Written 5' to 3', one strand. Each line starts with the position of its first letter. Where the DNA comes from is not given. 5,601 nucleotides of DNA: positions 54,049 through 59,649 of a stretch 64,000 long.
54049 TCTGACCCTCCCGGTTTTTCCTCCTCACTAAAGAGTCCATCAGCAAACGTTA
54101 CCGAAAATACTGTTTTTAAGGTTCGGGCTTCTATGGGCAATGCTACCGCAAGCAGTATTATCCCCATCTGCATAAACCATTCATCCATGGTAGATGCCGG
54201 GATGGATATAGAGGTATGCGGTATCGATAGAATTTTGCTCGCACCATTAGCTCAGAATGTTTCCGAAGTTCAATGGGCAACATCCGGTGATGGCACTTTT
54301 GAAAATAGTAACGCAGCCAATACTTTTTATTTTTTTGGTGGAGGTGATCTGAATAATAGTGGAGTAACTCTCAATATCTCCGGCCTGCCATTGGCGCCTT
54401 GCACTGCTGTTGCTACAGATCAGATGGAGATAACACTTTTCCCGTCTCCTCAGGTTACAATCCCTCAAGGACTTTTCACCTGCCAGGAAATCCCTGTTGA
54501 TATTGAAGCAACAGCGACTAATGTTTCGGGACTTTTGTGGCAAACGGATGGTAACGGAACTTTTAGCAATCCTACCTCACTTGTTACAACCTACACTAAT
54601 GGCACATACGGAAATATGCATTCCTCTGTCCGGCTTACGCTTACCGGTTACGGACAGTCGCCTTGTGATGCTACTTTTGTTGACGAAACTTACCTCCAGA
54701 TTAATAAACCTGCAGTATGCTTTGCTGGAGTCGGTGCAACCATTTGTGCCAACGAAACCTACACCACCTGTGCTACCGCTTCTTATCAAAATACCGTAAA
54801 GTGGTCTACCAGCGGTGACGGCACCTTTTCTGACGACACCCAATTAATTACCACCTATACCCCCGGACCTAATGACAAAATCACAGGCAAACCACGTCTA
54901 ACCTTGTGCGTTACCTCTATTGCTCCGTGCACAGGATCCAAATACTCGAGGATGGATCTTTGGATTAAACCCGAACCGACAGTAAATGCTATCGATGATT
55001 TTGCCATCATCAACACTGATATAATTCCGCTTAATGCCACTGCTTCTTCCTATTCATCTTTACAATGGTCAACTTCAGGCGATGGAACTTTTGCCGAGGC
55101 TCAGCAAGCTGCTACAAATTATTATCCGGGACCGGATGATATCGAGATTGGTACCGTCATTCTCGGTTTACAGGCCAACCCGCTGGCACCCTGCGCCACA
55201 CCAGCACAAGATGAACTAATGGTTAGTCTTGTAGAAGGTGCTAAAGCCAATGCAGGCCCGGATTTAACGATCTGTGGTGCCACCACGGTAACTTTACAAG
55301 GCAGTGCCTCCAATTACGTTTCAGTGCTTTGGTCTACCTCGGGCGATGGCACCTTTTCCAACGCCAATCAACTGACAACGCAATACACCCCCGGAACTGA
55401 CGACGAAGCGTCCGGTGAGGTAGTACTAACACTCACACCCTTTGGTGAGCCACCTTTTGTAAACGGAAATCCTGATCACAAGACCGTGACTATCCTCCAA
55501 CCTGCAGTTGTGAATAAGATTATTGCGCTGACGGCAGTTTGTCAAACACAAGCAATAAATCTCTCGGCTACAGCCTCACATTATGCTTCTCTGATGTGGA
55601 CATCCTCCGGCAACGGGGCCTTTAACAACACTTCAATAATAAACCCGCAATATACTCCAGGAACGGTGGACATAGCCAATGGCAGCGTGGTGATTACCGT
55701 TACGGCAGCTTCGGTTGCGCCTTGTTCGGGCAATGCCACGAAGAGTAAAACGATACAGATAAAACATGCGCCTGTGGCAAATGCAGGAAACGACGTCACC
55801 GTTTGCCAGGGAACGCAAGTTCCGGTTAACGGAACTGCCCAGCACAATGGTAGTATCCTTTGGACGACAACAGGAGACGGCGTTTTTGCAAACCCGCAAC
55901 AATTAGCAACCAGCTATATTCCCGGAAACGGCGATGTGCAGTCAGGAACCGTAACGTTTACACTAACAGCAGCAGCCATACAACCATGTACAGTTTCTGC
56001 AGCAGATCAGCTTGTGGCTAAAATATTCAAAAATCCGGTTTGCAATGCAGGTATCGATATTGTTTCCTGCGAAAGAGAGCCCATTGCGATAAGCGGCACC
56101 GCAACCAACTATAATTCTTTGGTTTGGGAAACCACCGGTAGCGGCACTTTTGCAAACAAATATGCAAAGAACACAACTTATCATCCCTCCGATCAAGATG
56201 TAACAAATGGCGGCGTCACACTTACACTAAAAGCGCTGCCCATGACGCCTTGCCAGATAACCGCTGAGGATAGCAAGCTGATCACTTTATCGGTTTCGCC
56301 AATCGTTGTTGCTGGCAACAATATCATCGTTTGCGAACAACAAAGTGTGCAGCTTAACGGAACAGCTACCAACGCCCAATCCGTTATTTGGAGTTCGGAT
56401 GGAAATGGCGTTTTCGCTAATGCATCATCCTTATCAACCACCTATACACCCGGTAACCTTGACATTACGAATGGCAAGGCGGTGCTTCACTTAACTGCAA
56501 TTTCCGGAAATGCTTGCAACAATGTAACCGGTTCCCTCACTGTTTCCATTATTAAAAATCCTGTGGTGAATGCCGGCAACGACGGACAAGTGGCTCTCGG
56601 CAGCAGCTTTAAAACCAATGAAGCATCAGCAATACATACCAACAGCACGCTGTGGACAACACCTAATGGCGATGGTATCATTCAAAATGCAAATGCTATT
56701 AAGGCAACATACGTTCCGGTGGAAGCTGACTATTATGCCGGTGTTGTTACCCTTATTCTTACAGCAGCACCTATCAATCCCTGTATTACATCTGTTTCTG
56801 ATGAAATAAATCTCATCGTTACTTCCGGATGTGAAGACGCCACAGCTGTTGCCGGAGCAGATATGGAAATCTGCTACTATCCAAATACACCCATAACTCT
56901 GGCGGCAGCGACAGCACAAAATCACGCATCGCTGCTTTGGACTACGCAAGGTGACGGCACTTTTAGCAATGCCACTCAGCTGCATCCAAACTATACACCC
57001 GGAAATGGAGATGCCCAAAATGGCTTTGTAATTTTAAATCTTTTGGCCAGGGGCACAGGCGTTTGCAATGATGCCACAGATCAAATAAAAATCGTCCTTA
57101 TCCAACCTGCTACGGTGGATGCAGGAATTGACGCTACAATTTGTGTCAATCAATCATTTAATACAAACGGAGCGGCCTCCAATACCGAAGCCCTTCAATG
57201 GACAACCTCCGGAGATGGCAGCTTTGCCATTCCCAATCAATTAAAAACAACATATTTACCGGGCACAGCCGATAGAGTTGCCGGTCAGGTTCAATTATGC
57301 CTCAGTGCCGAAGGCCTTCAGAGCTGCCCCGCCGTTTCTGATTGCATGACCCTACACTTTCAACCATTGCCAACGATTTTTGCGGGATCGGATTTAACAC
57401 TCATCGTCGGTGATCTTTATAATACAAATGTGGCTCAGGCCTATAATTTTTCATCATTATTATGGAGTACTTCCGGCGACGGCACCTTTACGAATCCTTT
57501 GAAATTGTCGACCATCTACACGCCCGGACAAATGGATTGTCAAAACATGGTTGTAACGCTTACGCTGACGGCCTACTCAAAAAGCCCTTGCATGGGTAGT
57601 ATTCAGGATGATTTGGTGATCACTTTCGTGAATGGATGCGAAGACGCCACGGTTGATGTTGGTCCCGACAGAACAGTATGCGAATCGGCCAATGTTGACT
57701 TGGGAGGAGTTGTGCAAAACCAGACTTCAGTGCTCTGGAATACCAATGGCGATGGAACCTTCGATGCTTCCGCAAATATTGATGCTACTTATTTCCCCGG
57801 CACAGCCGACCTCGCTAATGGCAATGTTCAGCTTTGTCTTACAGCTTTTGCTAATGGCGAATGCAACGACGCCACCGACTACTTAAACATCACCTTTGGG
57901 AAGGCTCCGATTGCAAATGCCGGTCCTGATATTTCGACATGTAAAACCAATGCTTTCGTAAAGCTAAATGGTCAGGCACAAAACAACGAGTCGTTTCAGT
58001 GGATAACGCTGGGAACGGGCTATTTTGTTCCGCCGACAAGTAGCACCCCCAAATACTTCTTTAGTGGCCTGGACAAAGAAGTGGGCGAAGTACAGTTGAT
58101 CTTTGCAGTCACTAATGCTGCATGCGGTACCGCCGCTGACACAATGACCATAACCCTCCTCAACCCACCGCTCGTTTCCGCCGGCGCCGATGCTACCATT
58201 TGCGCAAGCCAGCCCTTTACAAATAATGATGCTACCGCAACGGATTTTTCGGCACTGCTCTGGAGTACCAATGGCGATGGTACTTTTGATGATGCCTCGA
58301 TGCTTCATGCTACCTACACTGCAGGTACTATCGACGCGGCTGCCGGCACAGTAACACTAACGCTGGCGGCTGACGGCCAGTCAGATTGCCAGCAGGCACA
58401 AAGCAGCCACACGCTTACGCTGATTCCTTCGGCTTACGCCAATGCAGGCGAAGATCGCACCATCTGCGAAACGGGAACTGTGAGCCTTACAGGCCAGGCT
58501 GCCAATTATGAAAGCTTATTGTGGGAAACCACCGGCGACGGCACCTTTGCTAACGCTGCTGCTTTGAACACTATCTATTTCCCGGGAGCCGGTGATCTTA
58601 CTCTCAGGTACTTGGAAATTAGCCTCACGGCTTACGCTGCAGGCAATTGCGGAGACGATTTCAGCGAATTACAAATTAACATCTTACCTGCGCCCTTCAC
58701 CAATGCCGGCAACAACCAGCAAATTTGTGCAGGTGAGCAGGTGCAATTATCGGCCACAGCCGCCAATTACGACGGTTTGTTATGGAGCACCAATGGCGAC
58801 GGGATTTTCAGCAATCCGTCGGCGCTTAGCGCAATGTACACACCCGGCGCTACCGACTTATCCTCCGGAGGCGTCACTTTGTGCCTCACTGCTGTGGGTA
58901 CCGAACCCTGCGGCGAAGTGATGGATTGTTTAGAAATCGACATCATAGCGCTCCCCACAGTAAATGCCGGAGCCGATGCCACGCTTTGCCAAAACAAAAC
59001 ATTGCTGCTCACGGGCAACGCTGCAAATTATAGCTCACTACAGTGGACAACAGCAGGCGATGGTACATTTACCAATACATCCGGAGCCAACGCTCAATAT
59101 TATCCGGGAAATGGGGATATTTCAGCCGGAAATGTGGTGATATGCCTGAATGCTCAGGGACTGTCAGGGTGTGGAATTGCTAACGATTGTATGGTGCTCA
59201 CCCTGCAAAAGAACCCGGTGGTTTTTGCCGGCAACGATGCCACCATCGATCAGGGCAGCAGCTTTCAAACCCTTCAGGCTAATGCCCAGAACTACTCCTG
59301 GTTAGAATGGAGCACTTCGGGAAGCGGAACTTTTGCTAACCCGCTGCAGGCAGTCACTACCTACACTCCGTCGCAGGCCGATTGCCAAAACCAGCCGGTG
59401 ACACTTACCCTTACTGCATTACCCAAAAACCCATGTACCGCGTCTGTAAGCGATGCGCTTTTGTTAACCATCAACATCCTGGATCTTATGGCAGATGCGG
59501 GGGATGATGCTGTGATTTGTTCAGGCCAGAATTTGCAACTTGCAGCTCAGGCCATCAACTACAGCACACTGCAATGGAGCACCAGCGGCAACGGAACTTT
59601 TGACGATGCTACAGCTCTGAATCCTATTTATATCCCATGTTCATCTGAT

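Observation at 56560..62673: Higher-order repeat inside the array: a ~10-unit block recurs 3,450 nt downstream with perfect 68-nt and 29-nt runs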

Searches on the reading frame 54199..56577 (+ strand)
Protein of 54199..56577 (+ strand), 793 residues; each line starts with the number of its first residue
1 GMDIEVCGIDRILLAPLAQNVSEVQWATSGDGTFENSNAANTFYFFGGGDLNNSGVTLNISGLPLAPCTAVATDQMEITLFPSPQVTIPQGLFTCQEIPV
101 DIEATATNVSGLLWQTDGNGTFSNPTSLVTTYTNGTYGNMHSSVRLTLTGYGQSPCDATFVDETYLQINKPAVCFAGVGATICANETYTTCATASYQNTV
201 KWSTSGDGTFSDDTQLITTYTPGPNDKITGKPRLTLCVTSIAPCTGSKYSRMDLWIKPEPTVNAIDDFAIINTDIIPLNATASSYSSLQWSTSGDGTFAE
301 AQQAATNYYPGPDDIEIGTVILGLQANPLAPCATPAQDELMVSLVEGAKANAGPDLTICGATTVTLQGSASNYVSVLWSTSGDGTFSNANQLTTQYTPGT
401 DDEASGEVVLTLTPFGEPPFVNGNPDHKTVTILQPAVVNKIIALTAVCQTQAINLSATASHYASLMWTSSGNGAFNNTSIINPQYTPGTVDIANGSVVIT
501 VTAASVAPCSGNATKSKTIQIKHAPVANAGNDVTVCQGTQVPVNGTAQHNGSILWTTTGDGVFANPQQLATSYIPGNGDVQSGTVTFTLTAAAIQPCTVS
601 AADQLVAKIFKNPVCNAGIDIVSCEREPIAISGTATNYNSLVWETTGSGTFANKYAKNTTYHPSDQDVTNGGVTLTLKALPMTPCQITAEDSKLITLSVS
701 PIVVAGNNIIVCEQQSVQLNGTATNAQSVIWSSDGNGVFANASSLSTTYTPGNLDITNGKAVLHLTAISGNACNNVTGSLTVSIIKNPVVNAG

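Call 10: search_protein_families(library=pfam, proteins=[window:54199-56577:+], max_evalue=1)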
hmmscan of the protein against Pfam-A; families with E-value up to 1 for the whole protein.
window:54199-56577:+ (793 aa): 2 families
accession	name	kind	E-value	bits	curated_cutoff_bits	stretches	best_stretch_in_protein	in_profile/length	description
PF18911.6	PKD_4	-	2.4e-06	27.9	27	1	523-552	2-31/85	PKD domain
PF15057.12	DUF4537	-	0.049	14.1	27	0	538-605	37-96/120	Domain of unknown function (DUF4537)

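Call 11: search_protein_families(library=ncbifam, proteins=[window:54199-56577:+], max_evalue=1)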
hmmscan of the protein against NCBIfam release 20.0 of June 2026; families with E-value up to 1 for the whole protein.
window:54199-56577:+ (793 aa): 0 families

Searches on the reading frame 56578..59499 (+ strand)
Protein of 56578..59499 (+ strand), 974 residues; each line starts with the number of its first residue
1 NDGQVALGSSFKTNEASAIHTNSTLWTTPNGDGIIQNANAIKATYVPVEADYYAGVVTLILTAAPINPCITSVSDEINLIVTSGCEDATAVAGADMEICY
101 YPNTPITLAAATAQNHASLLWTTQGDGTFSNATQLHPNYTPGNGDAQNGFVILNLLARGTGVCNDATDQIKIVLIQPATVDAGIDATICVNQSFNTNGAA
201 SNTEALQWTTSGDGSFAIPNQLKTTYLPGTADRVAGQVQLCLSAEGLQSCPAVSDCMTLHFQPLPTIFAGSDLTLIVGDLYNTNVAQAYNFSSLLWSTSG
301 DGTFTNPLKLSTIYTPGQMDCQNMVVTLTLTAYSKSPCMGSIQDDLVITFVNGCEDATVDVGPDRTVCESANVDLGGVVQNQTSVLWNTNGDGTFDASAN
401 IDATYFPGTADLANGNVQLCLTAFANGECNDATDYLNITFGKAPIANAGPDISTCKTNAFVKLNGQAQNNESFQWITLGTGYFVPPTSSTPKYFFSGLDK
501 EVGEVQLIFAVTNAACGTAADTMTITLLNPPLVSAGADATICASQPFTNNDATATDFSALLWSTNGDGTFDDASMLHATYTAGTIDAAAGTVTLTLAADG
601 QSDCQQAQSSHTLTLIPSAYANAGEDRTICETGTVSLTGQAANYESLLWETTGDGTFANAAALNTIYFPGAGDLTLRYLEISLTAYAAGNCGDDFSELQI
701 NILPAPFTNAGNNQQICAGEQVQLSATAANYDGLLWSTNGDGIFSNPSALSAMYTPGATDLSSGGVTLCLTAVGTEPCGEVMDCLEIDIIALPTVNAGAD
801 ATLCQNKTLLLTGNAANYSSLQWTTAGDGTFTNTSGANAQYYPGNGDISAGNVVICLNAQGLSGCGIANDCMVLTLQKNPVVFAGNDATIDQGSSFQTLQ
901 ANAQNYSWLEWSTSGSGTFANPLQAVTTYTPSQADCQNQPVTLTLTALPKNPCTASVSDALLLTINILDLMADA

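Call 10: search_protein_families(library=pfam, proteins=[window:56578-59499:+], max_evalue=1)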
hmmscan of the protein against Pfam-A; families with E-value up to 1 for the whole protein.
window:56578-59499:+ (974 aa): 4 families
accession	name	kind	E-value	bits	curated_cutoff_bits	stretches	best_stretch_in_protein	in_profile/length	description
PF18911.6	PKD_4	-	0.00018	22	27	0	530-612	3-82/85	PKD domain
PF14871.12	GHL6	-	0.13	12.9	35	0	182-216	97-129/132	Hypothetical glycosyl hydrolase 6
PF13536.12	EmrE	-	0.3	11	25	0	902-932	27-57/263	Putative multidrug resistance efflux transporter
PF18002.7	T6_Ig_like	-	0.35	11.2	25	0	725-767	88-130/145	T6 antigen Ig like domain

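Call 11: search_protein_families(library=ncbifam, proteins=[window:56578-59499:+], max_evalue=1)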
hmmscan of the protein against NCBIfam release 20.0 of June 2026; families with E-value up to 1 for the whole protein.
window:56578-59499:+ (974 aa): 0 families

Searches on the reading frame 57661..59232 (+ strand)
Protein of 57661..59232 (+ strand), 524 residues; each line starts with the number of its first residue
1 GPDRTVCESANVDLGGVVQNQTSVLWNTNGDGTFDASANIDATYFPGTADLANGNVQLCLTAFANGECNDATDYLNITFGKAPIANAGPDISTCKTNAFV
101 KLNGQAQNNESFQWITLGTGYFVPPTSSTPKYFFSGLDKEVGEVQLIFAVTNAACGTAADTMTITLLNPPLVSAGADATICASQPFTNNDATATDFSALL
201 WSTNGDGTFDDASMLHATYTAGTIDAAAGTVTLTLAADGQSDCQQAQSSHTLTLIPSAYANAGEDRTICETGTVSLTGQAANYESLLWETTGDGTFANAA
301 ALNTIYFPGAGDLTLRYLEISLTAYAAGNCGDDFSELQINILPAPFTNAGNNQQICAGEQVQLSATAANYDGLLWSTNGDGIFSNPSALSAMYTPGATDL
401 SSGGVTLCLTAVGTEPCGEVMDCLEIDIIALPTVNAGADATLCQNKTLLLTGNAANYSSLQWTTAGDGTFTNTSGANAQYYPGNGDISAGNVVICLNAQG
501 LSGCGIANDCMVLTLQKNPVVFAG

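Call 16: find_homologous_proteins(query=window:57661-59232:+)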
Query window:57661-59232:+ (524 aa): 285 proteins with E <= 0.001 among 8000 candidates; the best 120 are listed.
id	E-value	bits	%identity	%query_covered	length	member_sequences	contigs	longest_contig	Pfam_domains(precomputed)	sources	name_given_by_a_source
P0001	7.5e-188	644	40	99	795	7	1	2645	PF02443.23,PF18911.7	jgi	jgi:hypothetical protein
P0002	8.4e-176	604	37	97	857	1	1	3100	PF18962.8,PF19081.7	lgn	-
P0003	1.7e-174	600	36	100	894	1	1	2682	-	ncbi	ncbi:MAG: CHU large protein, partial [Bacteroidetes bacterium]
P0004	6.6e-169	581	37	100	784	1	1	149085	-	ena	-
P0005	3.7e-161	556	42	100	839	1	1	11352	PF06366.20,PF18911.7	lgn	-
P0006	1.6e-158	547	38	98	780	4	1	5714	PF07679.23,PF13895.13,PF07686.24,PF16680.12,PF13927.13,PF18962.8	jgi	jgi:hypothetical protein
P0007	2.2e-153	530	39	100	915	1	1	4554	PF18962.8,PF21309.4,PF18911.7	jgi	jgi:hypothetical protein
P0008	2.0e-152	527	38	100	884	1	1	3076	PF18962.8,PF18911.7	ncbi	-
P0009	2.6e-152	527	36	100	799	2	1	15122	-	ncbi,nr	ncbi:MAG: hypothetical protein IPF68_16850, partial [Bacteroidales bacterium]|nr:hypothetical protei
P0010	6.9e-140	486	42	66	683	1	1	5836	PF23585.2,PF18962.8,PF18002.7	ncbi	-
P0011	1.7e-139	484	37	99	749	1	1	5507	PF18911.7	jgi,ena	-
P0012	2.8e-139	484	36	100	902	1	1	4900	PF18911.7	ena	-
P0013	7.6e-133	462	37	95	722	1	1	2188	-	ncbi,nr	ncbi:MAG: hypothetical protein GY732_12405, partial [Gammaproteobacteria bacterium]|nr:hypothetical 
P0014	2.9e-130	454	36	100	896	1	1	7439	PF18962.8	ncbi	-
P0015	6.3e-129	449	37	98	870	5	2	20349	PF18962.8,PF19081.7,PF18911.7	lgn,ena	-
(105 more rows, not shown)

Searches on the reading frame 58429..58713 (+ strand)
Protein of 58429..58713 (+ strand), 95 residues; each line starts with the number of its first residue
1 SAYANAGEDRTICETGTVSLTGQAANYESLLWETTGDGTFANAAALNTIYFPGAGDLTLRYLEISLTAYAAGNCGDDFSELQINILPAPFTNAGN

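Call 35: search_protein_families(library=pfam, alignment_id=A2, max_evalue=1)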
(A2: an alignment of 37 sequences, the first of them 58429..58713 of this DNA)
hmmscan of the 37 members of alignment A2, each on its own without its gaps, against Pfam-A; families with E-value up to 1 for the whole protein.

A. member 1, window:58429-58713:+ (95 aa): 0 families

B. families by the number of members that match (of 37 scanned): 15 families
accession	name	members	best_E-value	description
PF18911.6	PKD_4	6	0.013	PKD domain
PF18002.7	T6_Ig_like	4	0.033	T6 antigen Ig like domain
PF20578.4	aBig_2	2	0.03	Atrophied bacterial Ig domain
PF22352.2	K319L-like_PKD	1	0.014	K319L-like, PKD domain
PF13100.11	OstA_2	1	0.025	OstA-like protein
PF12019.13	GspH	1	0.038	Type II transport protein GspH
PF16017.11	BTB_3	1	0.043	BTB/POZ domain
PF08805.16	PilS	1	0.046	PilS N terminal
PF09694.16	Gcw_chp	1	0.047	Bacterial protein of unknown function (Gcw_chp)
PF03498.20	CDtoxinA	1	0.074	Cytolethal distending toxin A/C domain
PF15057.12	DUF4537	1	0.083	Domain of unknown function (DUF4537)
PF19081.6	Ig_7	1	0.098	Ig-like domain CHU_C associated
PF21339.3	VEGFR-1-like_Ig-like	1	0.11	Vascular endothelial growth factor receptor 1-like, Ig-like domain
PF00820.24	Lipoprotein_1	1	0.19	Borrelia lipoprotein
PF13146.11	TRL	1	0.25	TRL-like protein family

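Call 38: predict_structure(alignment_id=A2)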
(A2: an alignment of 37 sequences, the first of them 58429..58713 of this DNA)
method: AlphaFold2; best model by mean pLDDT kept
length: 95 residues; sequences in the alignment: 37
mean_pLDDT: 95.7   pTM: 0.83
mean pLDDT of the five models: 95.7, 95.7, 95.6, 95.5, 93.6
residues with pLDDT >= 90: 82; 70-90: 12; 50-70: 1; < 50: 0
segments of 3 or more residues with pLDDT < 50: none
pLDDT, mean of each block of 10 residues (from residue 1): 97 95 97 98 98 97 98 93 95 82
secondary structure, 60 per line:
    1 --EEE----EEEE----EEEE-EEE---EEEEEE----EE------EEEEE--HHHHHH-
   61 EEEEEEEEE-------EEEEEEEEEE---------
elements in order: E3-5 E10-13 E18-21 E23-25 E29-34 E47-51 H54-59 E61-69 E77-86

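Call 41: fold_search(model_id=the predicted structure, library=pdb)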
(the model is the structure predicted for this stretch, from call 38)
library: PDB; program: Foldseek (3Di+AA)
matches with E <= 10: 866; with E <= 0.001: 0
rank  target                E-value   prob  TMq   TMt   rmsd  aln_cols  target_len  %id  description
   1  9fly_A                1.2e-03  1.00  0.75  0.09   2.2        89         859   19  CryoEM structure of the base (4151-5009) in the grappling hook protein A (GhpA) in the bacterium Aureispira sp. CCB-QB (released 2024-10-16)
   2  2dm3_MODEL_1_A        1.3e-03  1.00  0.59  0.53   4.8       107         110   10  Solution structure of the second ig domain of human palladin (released 2007-04-24)
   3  2e7m_MODEL_1_A        1.7e-03  1.00  0.66  0.57   4.7       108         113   12  Solution structure of the PKD domain (329-428) from human KIAA0319 (released 2007-07-17)
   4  6sdb_C                1.7e-03  1.00  0.57  0.55   4.9       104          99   12  Chimeric titin Z1Z2 functionalized with a KLER exogenous peptide from decorin (released 2019-09-18)
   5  8p35_B                2.5e-03  1.00  0.63  0.61   4.1       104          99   12  Mutant human titin immunoglobulin-like 21 domain - C3575S (released 2023-11-29)
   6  6hci_C                3.1e-03  1.00  0.59  0.59   3.7        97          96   10  Crystal structure of titin M3 domain (released 2019-08-28)
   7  2kkq_MODEL_1_A        3.3e-03  1.00  0.61  0.52   4.9       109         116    9  Solution NMR Structure of the Ig-like C2-type 2 Domain of Human Myotilin. Northeast Structural Genomics Target (released 2009-07-07)
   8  2wwk_O                3.9e-03  1.00  0.59  0.57   4.3       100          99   13  Crystal structure of the Titin M10-Obscurin like 1 Ig F17R mutant complex (released 2010-02-16)
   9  6c6m_A                3.9e-03  1.00  0.58  0.58   4.4       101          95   11  IgCam3 of human MLCK1 (released 2019-01-23)
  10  1ya5_A                4.6e-03  1.00  0.61  0.32   4.2       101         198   11  Crystal structure of the titin domains z1z2 in complex with telethonin (released 2005-12-20)
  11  6hci_B                4.6e-03  1.00  0.58  0.57   4.1       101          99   10  Crystal structure of titin M3 domain (released 2019-08-28)
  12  2wp3_O                4.8e-03  1.00  0.55  0.54   4.0        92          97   12  Crystal structure of the Titin M10-Obscurin like 1 Ig complex (released 2010-02-16)
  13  9lgg_C                5.4e-03  1.00  0.56  0.25   4.1        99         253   11  Crystal structure of the human MuSK(Ig3_Fz)/L1 peptide complex (released 2025-12-03)
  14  2yd5                  6.4e-03  1.00  0.62  0.33   3.5       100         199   15  Crystal structure of the N-terminal Ig1-2 module of Human Receptor Protein Tyrosine Phosphatase LAR (released 2011-04-13)
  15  3pe9_B                6.4e-03  1.00  0.60  0.65   4.1        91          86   13  Structures of Clostridium thermocellum CbhA fibronectin(III)-like modules (released 2011-11-23)
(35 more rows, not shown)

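Call 45: search_solved_structures(query=A2, max_evalue=0.1, show_alignments=2)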
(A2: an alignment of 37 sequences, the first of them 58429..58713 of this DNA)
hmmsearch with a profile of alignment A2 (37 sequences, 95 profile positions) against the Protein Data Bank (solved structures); distinct sequences matched with E-value up to 0.1: 0.
